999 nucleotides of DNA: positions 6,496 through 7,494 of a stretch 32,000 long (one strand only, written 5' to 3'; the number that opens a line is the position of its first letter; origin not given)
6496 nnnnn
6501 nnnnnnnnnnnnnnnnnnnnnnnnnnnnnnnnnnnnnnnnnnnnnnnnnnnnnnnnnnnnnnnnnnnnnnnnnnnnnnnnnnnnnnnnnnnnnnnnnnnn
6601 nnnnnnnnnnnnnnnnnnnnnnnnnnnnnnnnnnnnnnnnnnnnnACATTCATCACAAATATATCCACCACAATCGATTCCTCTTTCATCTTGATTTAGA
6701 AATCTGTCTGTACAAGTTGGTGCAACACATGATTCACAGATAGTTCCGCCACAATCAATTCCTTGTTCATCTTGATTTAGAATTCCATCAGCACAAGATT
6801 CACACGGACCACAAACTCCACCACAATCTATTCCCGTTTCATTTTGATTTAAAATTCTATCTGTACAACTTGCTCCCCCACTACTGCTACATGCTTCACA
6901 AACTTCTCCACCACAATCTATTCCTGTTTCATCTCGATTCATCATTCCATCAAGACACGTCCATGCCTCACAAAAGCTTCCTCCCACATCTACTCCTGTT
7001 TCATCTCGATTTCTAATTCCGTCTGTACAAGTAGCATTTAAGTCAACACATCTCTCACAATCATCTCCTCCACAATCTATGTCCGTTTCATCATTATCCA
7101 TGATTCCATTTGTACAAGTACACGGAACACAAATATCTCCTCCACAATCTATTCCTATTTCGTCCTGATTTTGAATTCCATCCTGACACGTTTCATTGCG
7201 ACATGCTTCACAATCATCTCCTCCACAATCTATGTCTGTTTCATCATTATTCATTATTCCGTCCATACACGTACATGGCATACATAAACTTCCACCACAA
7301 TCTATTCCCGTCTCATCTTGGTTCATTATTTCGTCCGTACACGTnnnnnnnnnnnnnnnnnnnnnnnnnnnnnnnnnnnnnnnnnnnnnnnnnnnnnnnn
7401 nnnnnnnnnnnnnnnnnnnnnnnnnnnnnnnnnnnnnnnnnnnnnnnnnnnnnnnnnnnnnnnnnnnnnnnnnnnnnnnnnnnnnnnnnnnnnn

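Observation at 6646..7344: Array of nine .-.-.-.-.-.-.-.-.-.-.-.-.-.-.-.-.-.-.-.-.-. repeats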

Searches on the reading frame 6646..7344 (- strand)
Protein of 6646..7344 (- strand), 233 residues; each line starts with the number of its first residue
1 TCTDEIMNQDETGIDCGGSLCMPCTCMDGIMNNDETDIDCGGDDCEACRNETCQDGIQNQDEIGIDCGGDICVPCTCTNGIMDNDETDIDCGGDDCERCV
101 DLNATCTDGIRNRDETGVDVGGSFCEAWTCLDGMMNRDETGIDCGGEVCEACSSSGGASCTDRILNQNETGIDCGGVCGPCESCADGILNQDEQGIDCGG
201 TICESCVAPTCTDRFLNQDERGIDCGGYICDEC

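Call 7: search_protein_families(library=pfam, proteins=[window:6646-7344:-], max_evalue=1)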
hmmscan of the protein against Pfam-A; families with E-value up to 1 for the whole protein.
window:6646-7344:- (233 aa): 0 families

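Call 8: search_protein_families(library=ncbifam, proteins=[window:6646-7344:-], max_evalue=1)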
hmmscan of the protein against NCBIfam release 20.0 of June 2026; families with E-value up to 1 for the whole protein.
window:6646-7344:- (233 aa): 0 families

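Call 10: search_solved_structures(query=window:6646-7344:-, max_evalue=10, show_alignments=3)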
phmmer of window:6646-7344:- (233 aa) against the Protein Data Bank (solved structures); distinct sequences matched with E-value up to 10: 2.
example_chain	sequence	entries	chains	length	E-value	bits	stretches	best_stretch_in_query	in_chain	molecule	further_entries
3pos_A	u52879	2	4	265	1.4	11.6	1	34-81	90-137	Calreticulin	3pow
5lk5_A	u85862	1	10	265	1.5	11.6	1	34-81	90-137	Calreticulin,Calreticulin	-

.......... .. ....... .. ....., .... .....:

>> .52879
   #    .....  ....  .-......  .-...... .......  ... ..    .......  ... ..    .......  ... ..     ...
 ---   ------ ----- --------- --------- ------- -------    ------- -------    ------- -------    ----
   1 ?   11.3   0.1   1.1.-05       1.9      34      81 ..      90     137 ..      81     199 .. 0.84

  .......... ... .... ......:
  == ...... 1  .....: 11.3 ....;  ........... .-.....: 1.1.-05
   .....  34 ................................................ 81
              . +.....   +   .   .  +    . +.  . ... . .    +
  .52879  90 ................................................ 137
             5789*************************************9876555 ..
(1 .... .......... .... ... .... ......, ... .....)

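Call 11: find_homologous_proteins(query=window:6646-7344:-, max_evalue=0.001)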
Query window:6646-7344:- (233 aa): 1418 proteins with E <= 0.001 among 8000 candidates; the best 120 are listed.
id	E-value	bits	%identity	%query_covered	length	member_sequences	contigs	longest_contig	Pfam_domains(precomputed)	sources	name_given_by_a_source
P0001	2.6e-47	180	50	65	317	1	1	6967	PF19765.5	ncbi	-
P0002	9.0e-44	168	53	78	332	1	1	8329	PF19765.5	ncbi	-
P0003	9.0e-44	168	52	83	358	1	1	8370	-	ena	-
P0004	1.1e-41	161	57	53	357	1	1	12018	-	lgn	-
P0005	3.9e-40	156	53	65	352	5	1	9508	-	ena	-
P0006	7.7e-38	149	47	79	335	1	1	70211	PF13715.13,PF13620.13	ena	-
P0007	7.8e-37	145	49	86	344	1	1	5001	-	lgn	-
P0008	9.3e-35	139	51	79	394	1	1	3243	-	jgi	jgi:hypothetical protein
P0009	1.6e-34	138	54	67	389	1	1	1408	PF18962.8,PF00041.28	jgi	jgi:hypothetical protein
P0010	7.5e-34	136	48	87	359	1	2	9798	PF19765.5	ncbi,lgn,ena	-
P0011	1.2e-33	135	61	52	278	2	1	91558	-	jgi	-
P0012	1.8e-33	134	53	77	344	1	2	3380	PF19765.5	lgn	-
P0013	2.2e-33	134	50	76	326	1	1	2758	-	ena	-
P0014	6.6e-33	133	59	51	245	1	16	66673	-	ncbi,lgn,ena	-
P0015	1.4e-31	128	49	73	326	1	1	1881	-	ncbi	-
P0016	1.5e-31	128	54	55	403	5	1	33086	-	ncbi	ncbi:MAG: hypothetical protein ACI81R_000307 [Bradymonadia bacterium]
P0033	7.9e-29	119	65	30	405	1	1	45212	-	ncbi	ncbi:MAG: hypothetical protein ACQESG_01475 [Nanobdellota archaeon]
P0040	1.2e-27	115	58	65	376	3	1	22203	PF09603.16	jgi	-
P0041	1.8e-27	115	50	73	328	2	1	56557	-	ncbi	ncbi:MAG: hypothetical protein ACP5NZ_02270 [Nanobdellota archaeon]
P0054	4.6e-26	110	53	52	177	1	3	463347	-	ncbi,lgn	-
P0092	2.9e-22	98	52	58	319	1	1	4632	PF00942.26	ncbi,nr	ncbi:MAG: hypothetical protein D3923_02220, partial [Candidatus Electrothrix sp. AR3]|nr:hypothetica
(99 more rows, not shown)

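Call 15: search_protein_families(library=pfam, proteins=[P0001, P0009, P0016, P0033, P0041, P0054, P0040, P0092], max_evalue=10)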
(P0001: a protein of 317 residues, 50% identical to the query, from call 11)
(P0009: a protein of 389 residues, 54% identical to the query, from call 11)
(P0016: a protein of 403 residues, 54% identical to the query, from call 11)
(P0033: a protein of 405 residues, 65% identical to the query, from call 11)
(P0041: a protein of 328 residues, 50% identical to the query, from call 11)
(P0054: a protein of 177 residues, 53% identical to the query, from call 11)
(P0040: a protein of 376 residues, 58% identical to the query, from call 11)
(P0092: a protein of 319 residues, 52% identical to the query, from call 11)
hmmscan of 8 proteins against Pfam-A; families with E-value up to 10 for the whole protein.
P0001 (317 aa): 1 family
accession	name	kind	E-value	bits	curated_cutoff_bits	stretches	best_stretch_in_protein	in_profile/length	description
PF19765.4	DUF6252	-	5e-08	33.7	27.2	1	196-295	3-107/124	Family of unknown function (DUF6252)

P0009 (389 aa): 9 families
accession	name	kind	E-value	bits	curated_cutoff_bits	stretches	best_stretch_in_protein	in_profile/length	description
PF18962.6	Por_Secre_tail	-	1.8e-12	47.8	27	1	319-383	1-70/75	Secretion system C-terminal sorting domain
PF00041.27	fn3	-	1.5e-07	32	25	1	217-287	8-78/84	Fibronectin type III domain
PF16656.11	Pur_ac_phosph_N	-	0.00071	20.5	30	1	218-294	21-93/93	Purple acid Phosphatase, N-terminal domain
PF25059.1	FN3_DSCAM-DSCAML_C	-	0.0026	18.5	39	1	236-291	21-78/89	DSCAM/DSCAML C-terminal Fn3-like domain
PF25300.1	Fn3_Dep-1_3rd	-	0.0097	16.2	26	1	221-285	9-79/85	Dep-1 third Fn3-like domain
PF25788.1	Ig_Rha78A_N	-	0.028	15.1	27.4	1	220-295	15-102/105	Rha78A-like, N-terminal immunoglobulin domain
PF16383.10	DUF4992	-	0.047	13.8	29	1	188-246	27-87/183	Domain of unknown function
PF21605.3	CRLF2-like_D2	-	0.078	13.5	27.3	1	237-282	29-74/94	Cytokine receptor-like factor 2-like, D2 domain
PF23662.1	DUF7152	-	0.091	13.5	27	1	349-387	34-72/100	Domain of unknown function (DUF7152)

P0016 (403 aa): 0 families

P0033 (405 aa): 0 families

P0041 (328 aa): 1 family
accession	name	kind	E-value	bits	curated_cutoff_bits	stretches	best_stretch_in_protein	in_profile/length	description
PF23516.1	YthB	-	0.25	12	27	1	283-294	15-26/32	YthB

P0054 (177 aa): 0 families

P0040 (376 aa): 3 families
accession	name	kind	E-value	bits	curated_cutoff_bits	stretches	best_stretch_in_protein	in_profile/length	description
PF09603.15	Fib_succ_major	-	1.3e-32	114.1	33.9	1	194-375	1-187/187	Fibrobacter succinogenes major domain (Fib_succ_major)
PF07603.17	Lcl_C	-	0.018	15.7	34.9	1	250-374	24-116/117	Lcl C-terminal domain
PF18559.7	Exop_C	-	0.24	11.6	26.1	1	166-211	89-134/155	Galactose-binding domain-like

P0092 (319 aa): 2 families
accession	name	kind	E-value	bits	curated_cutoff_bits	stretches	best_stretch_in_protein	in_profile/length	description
PF00942.24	CBM_3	-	2.6e-06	28.2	22.4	1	61-117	11-72/83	Cellulose binding domain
PF11587.13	Prion_bPrPp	-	0.044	13.9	24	1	23-41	3-19/28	Major prion protein bPrPp - N terminal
